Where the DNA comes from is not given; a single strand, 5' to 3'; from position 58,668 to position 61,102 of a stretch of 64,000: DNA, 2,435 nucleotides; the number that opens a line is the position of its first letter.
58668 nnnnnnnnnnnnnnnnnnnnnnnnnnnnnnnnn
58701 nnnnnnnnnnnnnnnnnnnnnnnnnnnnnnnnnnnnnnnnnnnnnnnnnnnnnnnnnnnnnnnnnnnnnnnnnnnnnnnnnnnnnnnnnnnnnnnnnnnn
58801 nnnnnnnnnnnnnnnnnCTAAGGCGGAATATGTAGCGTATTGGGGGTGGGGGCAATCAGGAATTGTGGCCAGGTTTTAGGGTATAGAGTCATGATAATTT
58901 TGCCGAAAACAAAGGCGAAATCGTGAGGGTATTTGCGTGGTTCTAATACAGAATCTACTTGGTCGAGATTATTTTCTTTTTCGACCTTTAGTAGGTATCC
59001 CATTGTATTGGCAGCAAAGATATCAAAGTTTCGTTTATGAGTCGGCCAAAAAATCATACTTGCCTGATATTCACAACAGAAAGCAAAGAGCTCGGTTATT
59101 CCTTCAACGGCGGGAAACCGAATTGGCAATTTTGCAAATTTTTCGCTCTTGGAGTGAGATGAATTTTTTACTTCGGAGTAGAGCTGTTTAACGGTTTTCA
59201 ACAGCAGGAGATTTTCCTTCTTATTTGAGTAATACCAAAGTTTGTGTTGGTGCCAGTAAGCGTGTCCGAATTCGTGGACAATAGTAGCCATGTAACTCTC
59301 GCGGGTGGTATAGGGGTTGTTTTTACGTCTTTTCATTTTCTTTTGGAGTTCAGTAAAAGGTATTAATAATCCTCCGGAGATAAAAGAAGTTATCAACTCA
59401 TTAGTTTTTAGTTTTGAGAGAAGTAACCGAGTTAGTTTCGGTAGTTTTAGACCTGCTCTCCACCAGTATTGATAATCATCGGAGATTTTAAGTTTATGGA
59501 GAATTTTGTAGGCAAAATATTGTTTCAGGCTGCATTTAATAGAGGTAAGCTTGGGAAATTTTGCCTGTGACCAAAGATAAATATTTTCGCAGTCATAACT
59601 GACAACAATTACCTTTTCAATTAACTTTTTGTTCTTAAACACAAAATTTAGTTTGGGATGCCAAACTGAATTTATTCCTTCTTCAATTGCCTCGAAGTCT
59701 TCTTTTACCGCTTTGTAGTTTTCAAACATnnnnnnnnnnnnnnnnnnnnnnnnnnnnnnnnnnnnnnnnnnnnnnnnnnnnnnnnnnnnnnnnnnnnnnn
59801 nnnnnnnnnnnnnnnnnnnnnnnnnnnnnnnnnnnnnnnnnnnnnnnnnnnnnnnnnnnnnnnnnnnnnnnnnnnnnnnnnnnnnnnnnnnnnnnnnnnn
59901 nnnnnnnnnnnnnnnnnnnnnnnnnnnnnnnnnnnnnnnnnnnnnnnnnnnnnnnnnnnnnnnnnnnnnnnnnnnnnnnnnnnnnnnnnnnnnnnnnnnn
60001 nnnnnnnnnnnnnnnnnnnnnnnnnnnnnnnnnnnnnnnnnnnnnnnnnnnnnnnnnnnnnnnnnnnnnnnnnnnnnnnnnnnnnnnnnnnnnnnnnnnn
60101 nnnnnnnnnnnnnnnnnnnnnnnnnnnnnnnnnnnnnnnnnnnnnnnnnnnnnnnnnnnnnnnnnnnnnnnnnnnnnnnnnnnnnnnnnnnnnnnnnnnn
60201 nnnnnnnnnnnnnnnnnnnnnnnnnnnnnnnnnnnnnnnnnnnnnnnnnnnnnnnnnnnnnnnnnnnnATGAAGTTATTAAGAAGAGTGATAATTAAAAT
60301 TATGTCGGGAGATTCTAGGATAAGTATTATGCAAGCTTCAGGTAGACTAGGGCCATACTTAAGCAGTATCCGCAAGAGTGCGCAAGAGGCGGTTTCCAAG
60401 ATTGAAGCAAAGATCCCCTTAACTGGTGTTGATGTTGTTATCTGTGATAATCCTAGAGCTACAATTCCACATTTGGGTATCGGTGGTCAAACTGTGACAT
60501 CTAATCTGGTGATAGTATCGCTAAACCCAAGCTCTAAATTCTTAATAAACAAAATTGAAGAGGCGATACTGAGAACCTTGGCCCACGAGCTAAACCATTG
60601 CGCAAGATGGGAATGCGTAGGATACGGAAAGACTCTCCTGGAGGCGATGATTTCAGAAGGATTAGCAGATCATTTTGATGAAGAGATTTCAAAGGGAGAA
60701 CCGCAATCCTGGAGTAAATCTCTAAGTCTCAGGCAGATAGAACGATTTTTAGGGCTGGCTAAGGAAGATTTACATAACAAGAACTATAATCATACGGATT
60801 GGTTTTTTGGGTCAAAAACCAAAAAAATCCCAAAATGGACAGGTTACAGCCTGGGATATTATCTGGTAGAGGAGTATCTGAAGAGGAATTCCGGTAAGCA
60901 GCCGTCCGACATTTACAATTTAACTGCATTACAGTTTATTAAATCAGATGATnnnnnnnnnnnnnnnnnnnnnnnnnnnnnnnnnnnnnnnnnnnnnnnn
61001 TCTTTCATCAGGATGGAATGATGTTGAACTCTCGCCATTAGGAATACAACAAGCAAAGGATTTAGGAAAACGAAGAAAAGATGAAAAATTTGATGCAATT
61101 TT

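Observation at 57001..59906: Radical-SAM/SPASM enzyme, Cys-rich peptide and HExxH peptidase inserted into the 5' end of a TrmH-family gene: candidate undescribed RiPP (ranthipeptide/sactipeptide-like) locus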

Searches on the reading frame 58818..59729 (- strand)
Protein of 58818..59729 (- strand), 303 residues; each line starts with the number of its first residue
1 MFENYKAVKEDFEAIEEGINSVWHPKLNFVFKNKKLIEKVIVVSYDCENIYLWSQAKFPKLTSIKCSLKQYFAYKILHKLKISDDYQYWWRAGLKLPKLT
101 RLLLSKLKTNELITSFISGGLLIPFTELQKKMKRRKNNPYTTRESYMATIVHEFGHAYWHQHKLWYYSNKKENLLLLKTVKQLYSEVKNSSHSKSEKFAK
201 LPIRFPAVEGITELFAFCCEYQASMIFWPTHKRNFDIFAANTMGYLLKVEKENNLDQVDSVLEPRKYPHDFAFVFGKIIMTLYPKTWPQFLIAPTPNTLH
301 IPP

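Call 3: search_protein_families(library=ncbifam, proteins=[window:58818-59729:-], max_evalue=0.01)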
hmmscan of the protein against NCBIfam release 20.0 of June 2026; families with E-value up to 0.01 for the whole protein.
window:58818-59729:- (303 aa): 0 families

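Call 4: search_protein_families(library=pfam, proteins=[window:58818-59729:-], max_evalue=0.01)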
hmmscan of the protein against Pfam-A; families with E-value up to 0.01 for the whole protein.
window:58818-59729:- (303 aa): 0 families

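Call 20: find_homologous_proteins(query=window:58818-59726:-)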
Query window:58818-59726:- (302 aa): 210 proteins with E <= 0.001 among 1145 candidates; the best 120 are listed.
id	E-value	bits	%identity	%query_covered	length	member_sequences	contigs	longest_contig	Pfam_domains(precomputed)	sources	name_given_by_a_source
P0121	4.1e-204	695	100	100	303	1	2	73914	-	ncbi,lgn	-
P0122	1.3e-161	555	81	99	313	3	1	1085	-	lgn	-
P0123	3.3e-159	547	78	100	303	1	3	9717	-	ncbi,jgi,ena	-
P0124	3.0e-156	537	78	98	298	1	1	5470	-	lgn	-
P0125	5.2e-156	537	77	97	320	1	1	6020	-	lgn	-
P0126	9.4e-156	536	79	99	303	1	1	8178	-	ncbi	-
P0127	3.0e-155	534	77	100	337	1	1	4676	-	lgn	-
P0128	1.7e-153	528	77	100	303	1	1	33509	-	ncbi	ncbi:MAG: hypothetical protein V1808_04920 [Candidatus Daviesbacteria bacterium]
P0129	4.2e-153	527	78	99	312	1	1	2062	-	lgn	-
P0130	5.0e-153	527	75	98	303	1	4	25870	-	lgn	-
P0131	7.5e-153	526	77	99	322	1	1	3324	-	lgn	-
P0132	1.7e-152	525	75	100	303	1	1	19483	-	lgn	-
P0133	2.5e-152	525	76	97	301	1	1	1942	-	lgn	-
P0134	6.6e-152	523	77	98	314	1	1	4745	-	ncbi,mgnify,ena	mgnify:CR=1 FL=1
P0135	5.0e-151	520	75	100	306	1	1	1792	-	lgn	-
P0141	3.5e-145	501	76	97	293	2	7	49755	-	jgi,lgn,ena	-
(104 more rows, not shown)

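Call 23: find_encoding_contigs(protein=P0121, flank=10000, max_places=4)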
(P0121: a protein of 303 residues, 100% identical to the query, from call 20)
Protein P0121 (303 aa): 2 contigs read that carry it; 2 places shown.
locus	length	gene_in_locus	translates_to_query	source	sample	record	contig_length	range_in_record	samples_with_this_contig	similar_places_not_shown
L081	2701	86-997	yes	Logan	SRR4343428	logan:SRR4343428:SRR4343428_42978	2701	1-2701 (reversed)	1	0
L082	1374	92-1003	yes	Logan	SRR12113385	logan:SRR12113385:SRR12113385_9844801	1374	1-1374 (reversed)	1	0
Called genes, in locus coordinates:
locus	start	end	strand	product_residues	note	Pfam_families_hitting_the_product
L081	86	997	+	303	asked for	-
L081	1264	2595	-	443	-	PF04055:Radical_SAM, PF13186:SPASM (weak)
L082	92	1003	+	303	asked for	-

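Call 29: predict_structure(alignment_id=A2)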
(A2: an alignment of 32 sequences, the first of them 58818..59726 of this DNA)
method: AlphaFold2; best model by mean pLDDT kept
length: 302 residues; sequences in the alignment: 32
mean_pLDDT: 86.3   pTM: 0.87
mean pLDDT of the five models: 86.3, 84.3, 82.6, 82.2, 81.8
residues with pLDDT >= 90: 171; 70-90: 89; 50-70: 32; < 50: 10
segments of 3 or more residues with pLDDT < 50: 295-302
pLDDT, mean of each block of 10 residues (from residue 1): 94 98 95 92 96 93 96 94 91 84 79 85 96 86 98 88 69 90 71 66 58 93 96 94 94 89 88 91 87 51 29
secondary structure, 60 per line:
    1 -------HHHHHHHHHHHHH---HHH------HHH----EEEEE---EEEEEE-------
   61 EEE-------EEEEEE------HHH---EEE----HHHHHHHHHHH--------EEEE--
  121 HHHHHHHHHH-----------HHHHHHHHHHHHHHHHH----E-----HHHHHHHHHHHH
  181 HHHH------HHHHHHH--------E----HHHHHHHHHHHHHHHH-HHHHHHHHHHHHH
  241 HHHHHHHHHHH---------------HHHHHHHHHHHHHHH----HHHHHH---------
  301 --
elements in order: H8-20 E40-44 E48-53 E61-63 E71-76 E89-91 H96-106 E115-118 H121-130 H142-158 H169-184 H191-197 H211-226 H228-251 H267-281 H286-291

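Call 38: search_protein_families(library=pfam, proteins=[window:58818-59726:-], max_evalue=5)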
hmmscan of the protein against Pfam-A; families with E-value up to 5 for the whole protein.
window:58818-59726:- (302 aa): 3 families
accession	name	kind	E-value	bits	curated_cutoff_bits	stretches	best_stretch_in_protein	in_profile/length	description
PF14247.12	DUF4344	-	0.069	13.4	29.6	1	131-163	81-111/220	Putative metallopeptidase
PF25226.1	DUF7844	-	0.1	12.5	27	1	126-170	74-117/230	Domain of unknown function (DUF7844)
PF18818.7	MPTase-PolyVal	-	0.13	12.8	27.5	1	137-163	36-62/126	Zincin-like metallopeptidase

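Call 76: find_encoding_contigs(protein=P0130, flank=5000, max_places=2)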
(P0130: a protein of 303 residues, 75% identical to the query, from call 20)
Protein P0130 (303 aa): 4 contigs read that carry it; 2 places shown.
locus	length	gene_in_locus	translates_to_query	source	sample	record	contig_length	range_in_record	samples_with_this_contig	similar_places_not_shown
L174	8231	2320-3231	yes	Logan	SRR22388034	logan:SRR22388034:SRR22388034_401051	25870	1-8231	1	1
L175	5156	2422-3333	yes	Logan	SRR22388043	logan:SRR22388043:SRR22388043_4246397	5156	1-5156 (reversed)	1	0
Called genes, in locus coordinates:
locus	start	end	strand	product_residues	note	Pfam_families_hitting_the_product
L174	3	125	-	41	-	?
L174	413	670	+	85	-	-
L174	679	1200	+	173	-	-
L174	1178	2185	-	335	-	PF21068:ATPgraspMvdD, PF08443:RimK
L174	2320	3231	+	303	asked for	-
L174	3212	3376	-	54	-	-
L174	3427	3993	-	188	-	-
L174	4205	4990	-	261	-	PF13560:HTH_31, PF01381:HTH_3 (weak)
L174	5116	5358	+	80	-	-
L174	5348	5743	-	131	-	PF00072:Response_reg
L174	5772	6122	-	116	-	PF01258:zf-dskA_traR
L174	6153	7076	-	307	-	PF01790:LGT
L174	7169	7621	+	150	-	-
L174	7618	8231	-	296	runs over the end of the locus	PF00483:NTP_transferase, PF12804:NTP_transf_3 (weak)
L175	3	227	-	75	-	?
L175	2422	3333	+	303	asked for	-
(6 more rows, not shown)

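Call 77: find_encoding_contigs(protein=P0132, flank=5000, max_places=2)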
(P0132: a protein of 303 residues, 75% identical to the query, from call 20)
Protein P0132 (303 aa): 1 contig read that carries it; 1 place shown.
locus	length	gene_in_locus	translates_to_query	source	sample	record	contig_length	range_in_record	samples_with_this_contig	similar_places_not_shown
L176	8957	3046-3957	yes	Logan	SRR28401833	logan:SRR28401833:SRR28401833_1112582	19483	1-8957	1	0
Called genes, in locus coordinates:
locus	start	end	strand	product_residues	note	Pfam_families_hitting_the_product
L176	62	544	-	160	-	PF00293:NUDIX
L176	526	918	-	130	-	PF00903:Glyoxalase, PF12681:Glyoxalase_2 (weak), PF13669:Glyoxalase_4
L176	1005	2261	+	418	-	PF00070:Pyr_redox (faint), PF01266:DAO, PF07992:Pyr_redox_2 (faint)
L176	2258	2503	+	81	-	PF01272:GreA_GreB (weak)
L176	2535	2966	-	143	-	PF00072:Response_reg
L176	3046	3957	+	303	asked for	-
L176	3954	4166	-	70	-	-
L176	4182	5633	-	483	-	PF19238:Radical_SAM_2 (faint), PF04055:Radical_SAM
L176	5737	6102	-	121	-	PF00072:Response_reg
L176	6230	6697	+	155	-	PF00293:NUDIX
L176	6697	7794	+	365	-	-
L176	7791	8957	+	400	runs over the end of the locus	PF01676:Metalloenzyme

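Call 78: find_encoding_contigs(protein=P0141, flank=5000, max_places=2)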
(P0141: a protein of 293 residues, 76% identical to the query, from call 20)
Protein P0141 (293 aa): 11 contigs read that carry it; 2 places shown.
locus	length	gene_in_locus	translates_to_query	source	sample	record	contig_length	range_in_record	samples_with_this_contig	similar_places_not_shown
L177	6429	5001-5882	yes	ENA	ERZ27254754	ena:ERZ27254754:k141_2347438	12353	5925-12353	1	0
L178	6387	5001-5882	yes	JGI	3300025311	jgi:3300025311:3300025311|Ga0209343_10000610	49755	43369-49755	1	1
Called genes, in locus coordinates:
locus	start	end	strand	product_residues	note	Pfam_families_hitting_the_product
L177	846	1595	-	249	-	-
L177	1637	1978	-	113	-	-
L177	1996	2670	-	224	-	-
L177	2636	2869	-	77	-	-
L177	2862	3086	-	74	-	-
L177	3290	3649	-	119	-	PF01844:HNH, PF14279:HNH_5 (weak)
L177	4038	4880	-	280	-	-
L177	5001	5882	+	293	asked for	-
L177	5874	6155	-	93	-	-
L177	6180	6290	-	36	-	-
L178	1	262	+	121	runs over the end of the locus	-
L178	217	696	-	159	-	PF20329:DUF6624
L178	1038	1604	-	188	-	PF21068:ATPgraspMvdD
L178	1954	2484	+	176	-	-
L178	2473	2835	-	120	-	-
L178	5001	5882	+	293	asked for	-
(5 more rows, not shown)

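Call 83: fold_search(model_id=the predicted structure, library=pdb)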
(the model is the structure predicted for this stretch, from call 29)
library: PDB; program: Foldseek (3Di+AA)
matches with E <= 10: 118; with E <= 0.001: 0
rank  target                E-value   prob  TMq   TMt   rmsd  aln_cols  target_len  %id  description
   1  3zx2_A                2.2e-01  0.08  0.14  0.12  19.0       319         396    8  NTPDase1 in complex with Decavanadate (released 2011-11-30)
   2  3zx0_B                2.4e-01  0.08  0.12  0.10  19.2       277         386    9  NTPDase1 in complex with Heptamolybdate (released 2011-11-30)
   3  3zx0_D                3.2e-01  0.06  0.12  0.10  18.8       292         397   10  NTPDase1 in complex with Heptamolybdate (released 2011-11-30)
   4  3zx3_C                3.4e-01  0.07  0.13  0.11  19.1       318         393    9  Crystal Structure and Domain Rotation of NTPDase1 CD39 (released 2011-11-30)
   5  3zx3_A                3.7e-01  0.06  0.13  0.10  17.8       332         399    8  Crystal Structure and Domain Rotation of NTPDase1 CD39 (released 2011-11-30)
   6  3aaq                  3.9e-01  0.06  0.12  0.12  17.9       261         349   11  Crystal structure of Lp1NTPDase from Legionella pneumophila in complex with the inhibitor ARL 67156 (released 2010-02-09)
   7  3zx2_D                4.5e-01  0.05  0.11  0.10  17.6       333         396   10  NTPDase1 in complex with Decavanadate (released 2011-11-30)
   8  3zx3_D                6.3e-01  0.05  0.12  0.10  18.0       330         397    8  Crystal Structure and Domain Rotation of NTPDase1 CD39 (released 2011-11-30)
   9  4bra_B                6.6e-01  0.13  0.14  0.12  10.7       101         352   11  Legionella pneumophila NTPDase1 crystal form II, closed, Mg AMPPNP complex (released 2013-07-17)
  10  9c9g_R                7.0e-01  0.03  0.11  0.07  29.4       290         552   12  S.c INO80 in complex with S.c 0/80 nucleosome (released 2025-07-16)
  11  7mwc_C                8.0e-01  0.04  0.12  0.10  17.5       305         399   10  ERAP1 binds peptide C-terminus of a LPF sequence (AAAAFKARKF) (released 2021-07-28)
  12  3zx0_C                8.8e-01  0.04  0.14  0.11  18.3       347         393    9  NTPDase1 in complex with Heptamolybdate (released 2011-11-30)
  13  3zx0_A                8.8e-01  0.03  0.11  0.09  18.4       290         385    9  NTPDase1 in complex with Heptamolybdate (released 2011-11-30)
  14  3zx3_B                1.2e+00  0.04  0.13  0.11  17.9       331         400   10  Crystal Structure and Domain Rotation of NTPDase1 CD39 (released 2011-11-30)
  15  5b63_A                1.3e+00  0.08  0.16  0.10  15.2       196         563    9  Crystal structures of E.coli arginyl-tRNA synthetase (ArgRS) in complex with substrate tRNA(Arg) (released 2017-05-31)
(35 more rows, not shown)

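Call 94: search_protein_representatives(alignment_id=A2)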
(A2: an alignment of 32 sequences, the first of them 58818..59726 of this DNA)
Query: 32 sequences, 293 profile positions. Proteins with E-value up to 0.001 (for the whole library): 132; up to 1e-10: 112; up to 1e-30: 74. The best 132 are listed.
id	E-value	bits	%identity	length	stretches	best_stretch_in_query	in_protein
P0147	1.8e-135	467.4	-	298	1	1-291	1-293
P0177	5.7e-132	455.9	-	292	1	1-288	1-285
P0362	2.4e-126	437.4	-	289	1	1-289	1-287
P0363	4.1e-108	377.6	-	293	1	1-290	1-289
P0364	1.0e-102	359.9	-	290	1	1-287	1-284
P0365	5.2e-102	357.5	-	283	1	1-289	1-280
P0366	7.2e-99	347.2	-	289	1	4-287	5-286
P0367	3.0e-98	345.2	-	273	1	3-288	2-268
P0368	1.4e-96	339.7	-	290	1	3-289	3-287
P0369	2.4e-96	338.9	-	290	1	1-287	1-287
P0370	2.7e-96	338.8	-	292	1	1-288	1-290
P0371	6.0e-94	331.1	-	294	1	1-287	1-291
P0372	7.7e-93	327.4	-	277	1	1-283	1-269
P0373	1.7e-89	316.4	-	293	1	1-287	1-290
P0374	2.4e-89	316.0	-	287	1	1-286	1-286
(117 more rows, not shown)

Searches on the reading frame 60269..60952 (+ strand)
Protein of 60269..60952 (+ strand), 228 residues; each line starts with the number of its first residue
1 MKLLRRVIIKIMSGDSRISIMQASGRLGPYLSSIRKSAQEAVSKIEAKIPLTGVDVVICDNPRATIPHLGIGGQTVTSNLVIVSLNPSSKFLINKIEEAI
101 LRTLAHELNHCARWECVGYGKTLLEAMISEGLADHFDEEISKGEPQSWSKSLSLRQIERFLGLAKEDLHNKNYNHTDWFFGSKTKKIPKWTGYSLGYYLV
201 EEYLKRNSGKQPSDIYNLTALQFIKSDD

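Call 3: search_protein_families(library=ncbifam, proteins=[window:60269-60952:+], max_evalue=0.01)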
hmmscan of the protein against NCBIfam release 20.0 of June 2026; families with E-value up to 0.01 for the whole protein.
window:60269-60952:+ (228 aa): 0 families

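Call 4: search_protein_families(library=pfam, proteins=[window:60269-60952:+], max_evalue=0.01)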
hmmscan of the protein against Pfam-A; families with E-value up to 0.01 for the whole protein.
window:60269-60952:+ (228 aa): 2 families
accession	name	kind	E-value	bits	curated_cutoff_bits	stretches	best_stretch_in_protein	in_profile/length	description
PF10026.15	DUF2268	-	6.6e-33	114.3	23.6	1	36-224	3-194/195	Predicted Zn-dependent protease (DUF2268)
PF18958.6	DUF5700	-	4.4e-05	23.5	25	1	90-210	120-257/283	Putative zinc dependent peptidase (DUF5700)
